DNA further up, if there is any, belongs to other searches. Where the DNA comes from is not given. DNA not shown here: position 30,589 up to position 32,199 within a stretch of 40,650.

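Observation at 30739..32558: Two-gene module: ABC/AAA15-type ATPase plus a small PIN-like protein (candidate undescribed defence or abortive-infection pair)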

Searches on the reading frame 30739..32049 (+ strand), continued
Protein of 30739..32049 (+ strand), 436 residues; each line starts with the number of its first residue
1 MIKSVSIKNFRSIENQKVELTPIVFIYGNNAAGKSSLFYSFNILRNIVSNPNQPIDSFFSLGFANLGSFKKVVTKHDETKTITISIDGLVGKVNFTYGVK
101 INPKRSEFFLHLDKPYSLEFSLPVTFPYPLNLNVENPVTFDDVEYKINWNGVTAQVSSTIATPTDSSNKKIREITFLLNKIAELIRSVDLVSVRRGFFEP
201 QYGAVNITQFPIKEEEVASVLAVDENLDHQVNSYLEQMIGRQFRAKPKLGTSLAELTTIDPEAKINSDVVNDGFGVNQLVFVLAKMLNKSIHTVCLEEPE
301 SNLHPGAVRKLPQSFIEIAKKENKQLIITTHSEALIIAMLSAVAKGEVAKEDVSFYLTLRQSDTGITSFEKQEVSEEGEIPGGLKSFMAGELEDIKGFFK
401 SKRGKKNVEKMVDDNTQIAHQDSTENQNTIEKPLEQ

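Call 49: search_protein_families(library=pfam, proteins=[L025:5209-6429:+, L029:4078-5508:+, L031:5155-6462:+, L017:6001-7326:+, L024:5986-7314:+, L004:5971-7194:+], max_evalue=1)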
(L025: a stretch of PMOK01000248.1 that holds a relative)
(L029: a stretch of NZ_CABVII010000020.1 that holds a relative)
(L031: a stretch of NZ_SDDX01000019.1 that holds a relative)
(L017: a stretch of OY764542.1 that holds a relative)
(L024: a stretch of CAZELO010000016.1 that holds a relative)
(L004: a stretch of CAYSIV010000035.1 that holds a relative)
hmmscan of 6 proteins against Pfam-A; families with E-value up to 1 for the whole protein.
L025:5209-6429:+ (406 aa): 7 families
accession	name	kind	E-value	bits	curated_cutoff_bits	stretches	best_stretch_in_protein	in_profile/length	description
PF13304.12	AAA_21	-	8.7e-26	92.1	27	2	237-332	206-303/304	AAA domain, putative AbiEii toxin, Type IV TA system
PF13175.12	AAA_15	-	4.8e-24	86.1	32.1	2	246-329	285-371/374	AAA ATPase domain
PF02463.25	SMC_N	-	3.3e-06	27.1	40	1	5-45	2-44/220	RecF/RecN/SMC N terminal domain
PF11398.14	DUF2813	-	0.00011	22.1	21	1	6-48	4-45/372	Protein of unknown function (DUF2813)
PF13476.12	AAA_23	-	0.00015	22.9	27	1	7-48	1-42/201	AAA domain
PF12476.13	DUF3696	-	0.00023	21.8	22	1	344-385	1-41/52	Protein of unknown function (DUF3696)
PF13555.12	AAA_29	-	0.023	14.9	27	1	17-42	13-39/61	P-loop containing region of AAA domain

L029:4078-5508:+ (476 aa): 10 families
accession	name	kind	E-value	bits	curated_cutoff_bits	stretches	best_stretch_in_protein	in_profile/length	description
PF13175.12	AAA_15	-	2.1e-27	97.1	32.1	1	1-413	1-374/374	AAA ATPase domain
PF13304.12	AAA_21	-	2.9e-18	67.4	27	2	343-412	230-302/304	AAA domain, putative AbiEii toxin, Type IV TA system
PF13476.12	AAA_23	-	1.9e-09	38.9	27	1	5-146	2-123/201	AAA domain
PF02463.25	SMC_N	-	1.2e-08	35.1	40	1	2-80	2-89/220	RecF/RecN/SMC N terminal domain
PF12476.13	DUF3696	-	3.4e-06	27.6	22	1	425-471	1-49/52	Protein of unknown function (DUF3696)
PF13555.12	AAA_29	-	2e-05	24.7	27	1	5-45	4-45/61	P-loop containing region of AAA domain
PF13514.12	AAA_27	-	0.0091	16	22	1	23-51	27-55/206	AAA domain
PF13191.12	AAA_16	-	0.012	16.5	32.6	1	23-67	25-63/167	AAA ATPase domain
PF11398.14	DUF2813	-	0.098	12.4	21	0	4-45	5-45/372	Protein of unknown function (DUF2813)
PF01637.24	ATPase_2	-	0.12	12.6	33.2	1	23-43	21-41/225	ATPase domain predominantly from Archaea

L031:5155-6462:+ (435 aa): 12 families
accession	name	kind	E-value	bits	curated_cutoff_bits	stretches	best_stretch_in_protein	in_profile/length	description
PF13175.12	AAA_15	-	1.5e-26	94.4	32.1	2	266-354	291-373/374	AAA ATPase domain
PF13304.12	AAA_21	-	1.9e-22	81.2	27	2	249-354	220-302/304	AAA domain, putative AbiEii toxin, Type IV TA system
PF12476.13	DUF3696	-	5.4e-14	52.6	22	1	367-415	1-52/52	Protein of unknown function (DUF3696)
PF02463.25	SMC_N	-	6.1e-07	29.5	40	1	4-42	4-44/220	RecF/RecN/SMC N terminal domain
PF13476.12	AAA_23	-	0.00014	23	27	1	5-45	2-42/201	AAA domain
PF13555.12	AAA_29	-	0.00032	20.8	27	1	6-44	5-46/61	P-loop containing region of AAA domain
PF11398.14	DUF2813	-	0.00045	20.1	21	1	313-371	287-341/372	Protein of unknown function (DUF2813)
PF00005.33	ABC_tran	-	0.019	16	25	1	21-47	10-36/137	ABC transporter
PF13173.12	AAA_14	-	0.036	14.5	27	1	23-71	3-48/129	AAA domain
PF13166.12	AAA_13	-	0.11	11.5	36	0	20-51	14-45/713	AAA domain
PF00503.26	G-alpha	-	0.15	11.6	48.8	1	26-51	25-51/333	G-protein alpha subunit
PF14431.12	YwqJ-deaminase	-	0.26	11.9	25.9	1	316-352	38-71/138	YwqJ-like deaminase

L017:6001-7326:+ (441 aa): 12 families
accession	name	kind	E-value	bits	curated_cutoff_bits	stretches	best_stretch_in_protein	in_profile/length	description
PF13175.12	AAA_15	-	1.2e-29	104.5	32.1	2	288-369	291-372/374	AAA ATPase domain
PF13304.12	AAA_21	-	3.5e-22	80.3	27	2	295-371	227-303/304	AAA domain, putative AbiEii toxin, Type IV TA system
PF02463.25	SMC_N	-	2.1e-09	37.6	40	1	1-44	1-47/220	RecF/RecN/SMC N terminal domain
PF13476.12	AAA_23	-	2.7e-09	38.4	27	1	6-44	3-42/201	AAA domain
PF11398.14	DUF2813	-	7.1e-06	26.1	21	1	2-44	3-45/372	Protein of unknown function (DUF2813)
PF13555.12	AAA_29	-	1.8e-05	24.8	27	1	2-44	1-45/61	P-loop containing region of AAA domain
PF12476.13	DUF3696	-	0.0021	18.7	22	1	383-429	1-49/52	Protein of unknown function (DUF3696)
PF13514.12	AAA_27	-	0.0048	17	22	1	2-42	3-47/206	AAA domain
PF00005.33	ABC_tran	-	0.011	16.7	25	1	23-45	13-35/137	ABC transporter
PF13166.12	AAA_13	-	0.073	12.2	36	1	8-50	3-45/713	AAA domain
PF13191.12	AAA_16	-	0.13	13.2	32.6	1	22-56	25-63/167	AAA ATPase domain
PF03193.22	RsgA_GTPase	-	0.22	11.8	30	1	23-42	108-127/174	RsgA GTPase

L024:5986-7314:+ (442 aa): 12 families
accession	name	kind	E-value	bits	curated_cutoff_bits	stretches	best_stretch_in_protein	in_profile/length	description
PF13175.12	AAA_15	-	4.9e-27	95.9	32.1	1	6-362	1-374/374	AAA ATPase domain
PF13304.12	AAA_21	-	4.7e-25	89.7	27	2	232-362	191-303/304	AAA domain, putative AbiEii toxin, Type IV TA system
PF11398.14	DUF2813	-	3.3e-08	33.8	21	2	7-62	3-57/372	Protein of unknown function (DUF2813)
PF13476.12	AAA_23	-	5.1e-06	27.7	27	1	9-52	1-44/201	AAA domain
PF00005.33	ABC_tran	-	0.00041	21.4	25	1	25-77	9-56/137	ABC transporter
PF02463.25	SMC_N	-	0.0012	18.8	40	1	8-48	3-45/220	RecF/RecN/SMC N terminal domain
PF13555.12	AAA_29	-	0.0017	18.5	27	1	15-50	9-45/61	P-loop containing region of AAA domain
PF13514.12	AAA_27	-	0.0042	17.1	22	1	28-54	27-53/206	AAA domain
PF13166.12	AAA_13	-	0.055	12.6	36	1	18-57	7-46/713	AAA domain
PF01926.29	MMR_HSR1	-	0.063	13.8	21.9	1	31-48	3-20/113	50S ribosome-binding GTPase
PF00488.27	MutS_V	-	0.14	12.6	30.2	1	32-51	3-22/188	MutS domain V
PF16197.11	KAsynt_C_assoc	-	0.15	12.9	33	1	218-249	16-47/111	Ketoacyl-synthetase C-terminal extension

L004:5971-7194:+ (407 aa): 17 families
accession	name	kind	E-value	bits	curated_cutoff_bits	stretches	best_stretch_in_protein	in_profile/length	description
PF13175.12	AAA_15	-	5.4e-25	89.2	32.1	2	240-341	291-373/374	AAA ATPase domain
PF13304.12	AAA_21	-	3.3e-24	86.9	27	2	274-343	234-303/304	AAA domain, putative AbiEii toxin, Type IV TA system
PF13476.12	AAA_23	-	1.1e-11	46.2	27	1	10-48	1-40/201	AAA domain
PF02463.25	SMC_N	-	5.2e-09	36.3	40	1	10-47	4-44/220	RecF/RecN/SMC N terminal domain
PF11398.14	DUF2813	-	4.2e-05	23.5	21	1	11-60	6-51/372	Protein of unknown function (DUF2813)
PF13555.12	AAA_29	-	0.00011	22.3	27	1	12-50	5-45/61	P-loop containing region of AAA domain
PF13166.12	AAA_13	-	0.00073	18.8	36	1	19-47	7-36/713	AAA domain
PF13191.12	AAA_16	-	0.002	19.1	32.6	1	24-50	24-48/167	AAA ATPase domain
PF01637.24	ATPase_2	-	0.0024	18.1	33.2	1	25-48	18-41/225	ATPase domain predominantly from Archaea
PF00005.33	ABC_tran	-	0.0025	18.8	25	1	27-50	11-34/137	ABC transporter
PF02456.21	Adeno_IVa2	-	0.005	16.1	21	1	26-54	85-114/370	Adenovirus IVa2 protein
PF13514.12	AAA_27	-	0.0053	16.8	22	1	11-50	6-49/206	AAA domain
PF20703.3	nSTAND1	-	0.012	15.7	27.1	1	24-46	30-52/379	Novel STAND NTPase 1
PF13238.12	AAA_18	-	0.031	15.2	29.4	0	268-346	11-89/128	AAA domain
PF13401.12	AAA_22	-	0.088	13.6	27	1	27-51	5-29/130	AAA domain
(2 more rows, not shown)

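Call 55: search_protein_families(library=padloc, proteins=[L031:6443-6982:+, L031:6982-7677:+, L025:6429-7097:+, L029:5505-6491:+, L036:6515-7588:+, L017:7336-7809:+, L024:7315-7764:+, L039:7335-8270:+, L037:7196-7810:+], max_evalue=0.01)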
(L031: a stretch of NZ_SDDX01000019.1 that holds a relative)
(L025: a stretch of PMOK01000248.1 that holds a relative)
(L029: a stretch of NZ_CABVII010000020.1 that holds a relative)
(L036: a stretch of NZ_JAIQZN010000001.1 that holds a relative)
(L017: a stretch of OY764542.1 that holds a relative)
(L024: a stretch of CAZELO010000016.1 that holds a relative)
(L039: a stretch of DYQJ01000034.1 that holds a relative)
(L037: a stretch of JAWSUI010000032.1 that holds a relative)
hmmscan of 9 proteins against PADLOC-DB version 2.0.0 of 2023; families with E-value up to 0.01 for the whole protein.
L031:6443-6982:+ (179 aa): 1 family
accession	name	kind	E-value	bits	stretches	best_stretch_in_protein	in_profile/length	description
PDLC04147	HEC-03A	-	2.6e-08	32.1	1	4-171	3-154/159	-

L031:6982-7677:+ (231 aa): 0 families

L025:6429-7097:+ (222 aa): 0 families

L029:5505-6491:+ (328 aa): 0 families

L036:6515-7588:+ (357 aa): 1 family
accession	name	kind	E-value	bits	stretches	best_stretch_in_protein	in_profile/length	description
PDLC03880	NsnC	-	7.4e-08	30.3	1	178-327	117-233/242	-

L017:7336-7809:+ (157 aa): 1 family
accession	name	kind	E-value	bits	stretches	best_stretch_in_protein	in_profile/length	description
PDLC04422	PDC-M11A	-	0.0057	13.6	1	121-154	108-141/501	-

L024:7315-7764:+ (149 aa): 1 family
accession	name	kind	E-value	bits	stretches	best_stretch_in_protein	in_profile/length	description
PDLC04658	PDC-M45C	-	0.0095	13.7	0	109-137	18-46/145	-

L039:7335-8270:+ (311 aa): 2 families
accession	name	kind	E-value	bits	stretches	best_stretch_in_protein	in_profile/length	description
PDLC02508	BrxL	-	3.9e-06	23.4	1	159-291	539-675/698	BrxL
PDLC03880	NsnC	-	1.8e-05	22.5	1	156-267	108-210/242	-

L037:7196-7810:+ (204 aa): 1 family
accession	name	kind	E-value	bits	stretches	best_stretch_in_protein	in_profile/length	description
PDLC04147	HEC-03A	-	3.5e-11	41.5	1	113-188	78-150/159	-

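Call 65: predict_structure(alignment_id=A3)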
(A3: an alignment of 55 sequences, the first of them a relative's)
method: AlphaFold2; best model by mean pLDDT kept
length: 436 residues; sequences in the alignment: 55
mean_pLDDT: 90.2   pTM: 0.85
mean pLDDT of the five models: 90.2, 89.4, 89.2, 89.0, 88.8
residues with pLDDT >= 90: 353; 70-90: 47; 50-70: 6; < 50: 30
segments of 3 or more residues with pLDDT < 50: 405-429, 434-436
pLDDT, mean of each block of 10 residues (from residue 1): 98 98 95 94 97 97 94 97 98 97 97 95 98 93 93 95 89 96 97 95 90 94 95 96 92 94 95 95 97 97 94 97 97 95 96 96 95 94 78 80 49 38 40 45
secondary structure, 60 per line:
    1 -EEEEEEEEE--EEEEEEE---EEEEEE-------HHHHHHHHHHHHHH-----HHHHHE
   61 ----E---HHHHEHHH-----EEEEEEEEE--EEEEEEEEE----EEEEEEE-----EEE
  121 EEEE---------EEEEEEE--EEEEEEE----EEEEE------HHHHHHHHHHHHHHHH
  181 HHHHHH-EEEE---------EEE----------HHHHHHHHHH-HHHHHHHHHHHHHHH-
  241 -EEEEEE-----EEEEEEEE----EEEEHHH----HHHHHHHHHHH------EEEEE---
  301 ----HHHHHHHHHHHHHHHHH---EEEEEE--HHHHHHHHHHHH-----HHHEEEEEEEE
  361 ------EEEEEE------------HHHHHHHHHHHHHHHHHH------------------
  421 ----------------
elements in order: E2-10 E13-19 E23-28 H36-49 H55-59 H69-72 E82-90 E93-101 E106-112 E118-124 E134-140 E143-149 E154-158 H165-186 E188-191 E201-203 H214-223 H225-239 E242-247 E253-260 E265-268 H276-286 E293-297 H305-321 E325-330 H333-344 E353-360 E367-372 H385-402

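Call 70: fold_search(model_id=the predicted structure, library=pdb)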
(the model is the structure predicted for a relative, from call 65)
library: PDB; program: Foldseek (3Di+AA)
matches with E <= 10: 1024; with E <= 0.001: 259
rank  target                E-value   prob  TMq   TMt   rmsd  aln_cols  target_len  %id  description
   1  6p74                  2.4e-12  1.00  0.40  0.34  14.8       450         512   17  OLD nuclease from Thermus Scotoductus (released 2020-01-29)
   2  5dac_A                1.4e-11  1.00  0.46  0.46  10.8       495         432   12  ATP-gamma-S bound Rad50 from Chaetomium thermophilum in complex with DNA (released 2016-03-02)
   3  9nnb_D                2.9e-11  1.00  0.45  0.40  11.3       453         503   15  Cryo-EM structure of the Retron Ec78 complex, PtuA:PtuB:RT (4:2:1) (released 2025-10-08)
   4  8ro9_C                3.1e-11  1.00  0.47  0.61   7.6       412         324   13  Human cohesin SMC1A-HD(longCC-EQ)/RAD21-C complex - Open/closed P-loop conformation (released 2024-09-11)
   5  5da9_B                5.6e-11  1.00  0.42  0.46  11.7       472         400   12  ATP-gamma-S bound Rad50 from Chaetomium thermophilum in complex with the Rad50-binding domain of Mre11 (released 2016-03-02)
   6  9nnh_C                6.0e-11  1.00  0.46  0.38  11.6       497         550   14  Cryo-EM structure of the Retron Ec78 complex, PtuA:PtuB:RT (4:2:2) (released 2025-10-08)
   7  4ncj_A                7.5e-11  1.00  0.44  0.59   9.1       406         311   14  Crystal Structure of Pyrococcus furiosis Rad50 R805E mutation with ADP Beryllium Flouride (released 2014-03-05)
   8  1e69_A                7.9e-11  1.00  0.44  0.68   6.7       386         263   12  SMC head domain from Thermotoga maritima (released 2000-08-09)
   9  5dny_D                8.3e-11  1.00  0.43  0.51  12.1       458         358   14  Structure of the ATPrS-Mre11/Rad50-DNA complex (released 2016-02-24)
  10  5dac_B                1.1e-10  1.00  0.43  0.43  11.2       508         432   11  ATP-gamma-S bound Rad50 from Chaetomium thermophilum in complex with DNA (released 2016-03-02)
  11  8rof_A                1.5e-10  1.00  0.49  0.58   9.5       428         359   13  Human cohesin SMC1A-HD(shortCC-EQ)/RAD21-C complex - ADP-Mg-bound conformation (released 2024-09-11)
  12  8ro7_A                1.6e-10  1.00  0.46  0.59   8.2       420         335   12  Human cohesin SMC1A-HD(longCC)/RAD21-C complex - Open/closed P-loop conformation (released 2024-09-11)
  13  9lpa_B                1.6e-10  1.00  0.36  0.22  13.1       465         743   12  The cryo-EM structure of retron Eco8 in an active state (released 2025-11-19)
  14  8rob_A                2.0e-10  1.00  0.48  0.57  15.7       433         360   13  Human cohesin SMC1A-HD(longCC-EQ)/RAD21-C complex - ATPgS-Mg-bound conformation (released 2024-09-11)
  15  4ncj_C                2.1e-10  1.00  0.40  0.52  11.4       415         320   15  Crystal Structure of Pyrococcus furiosis Rad50 R805E mutation with ADP Beryllium Flouride (released 2014-03-05)
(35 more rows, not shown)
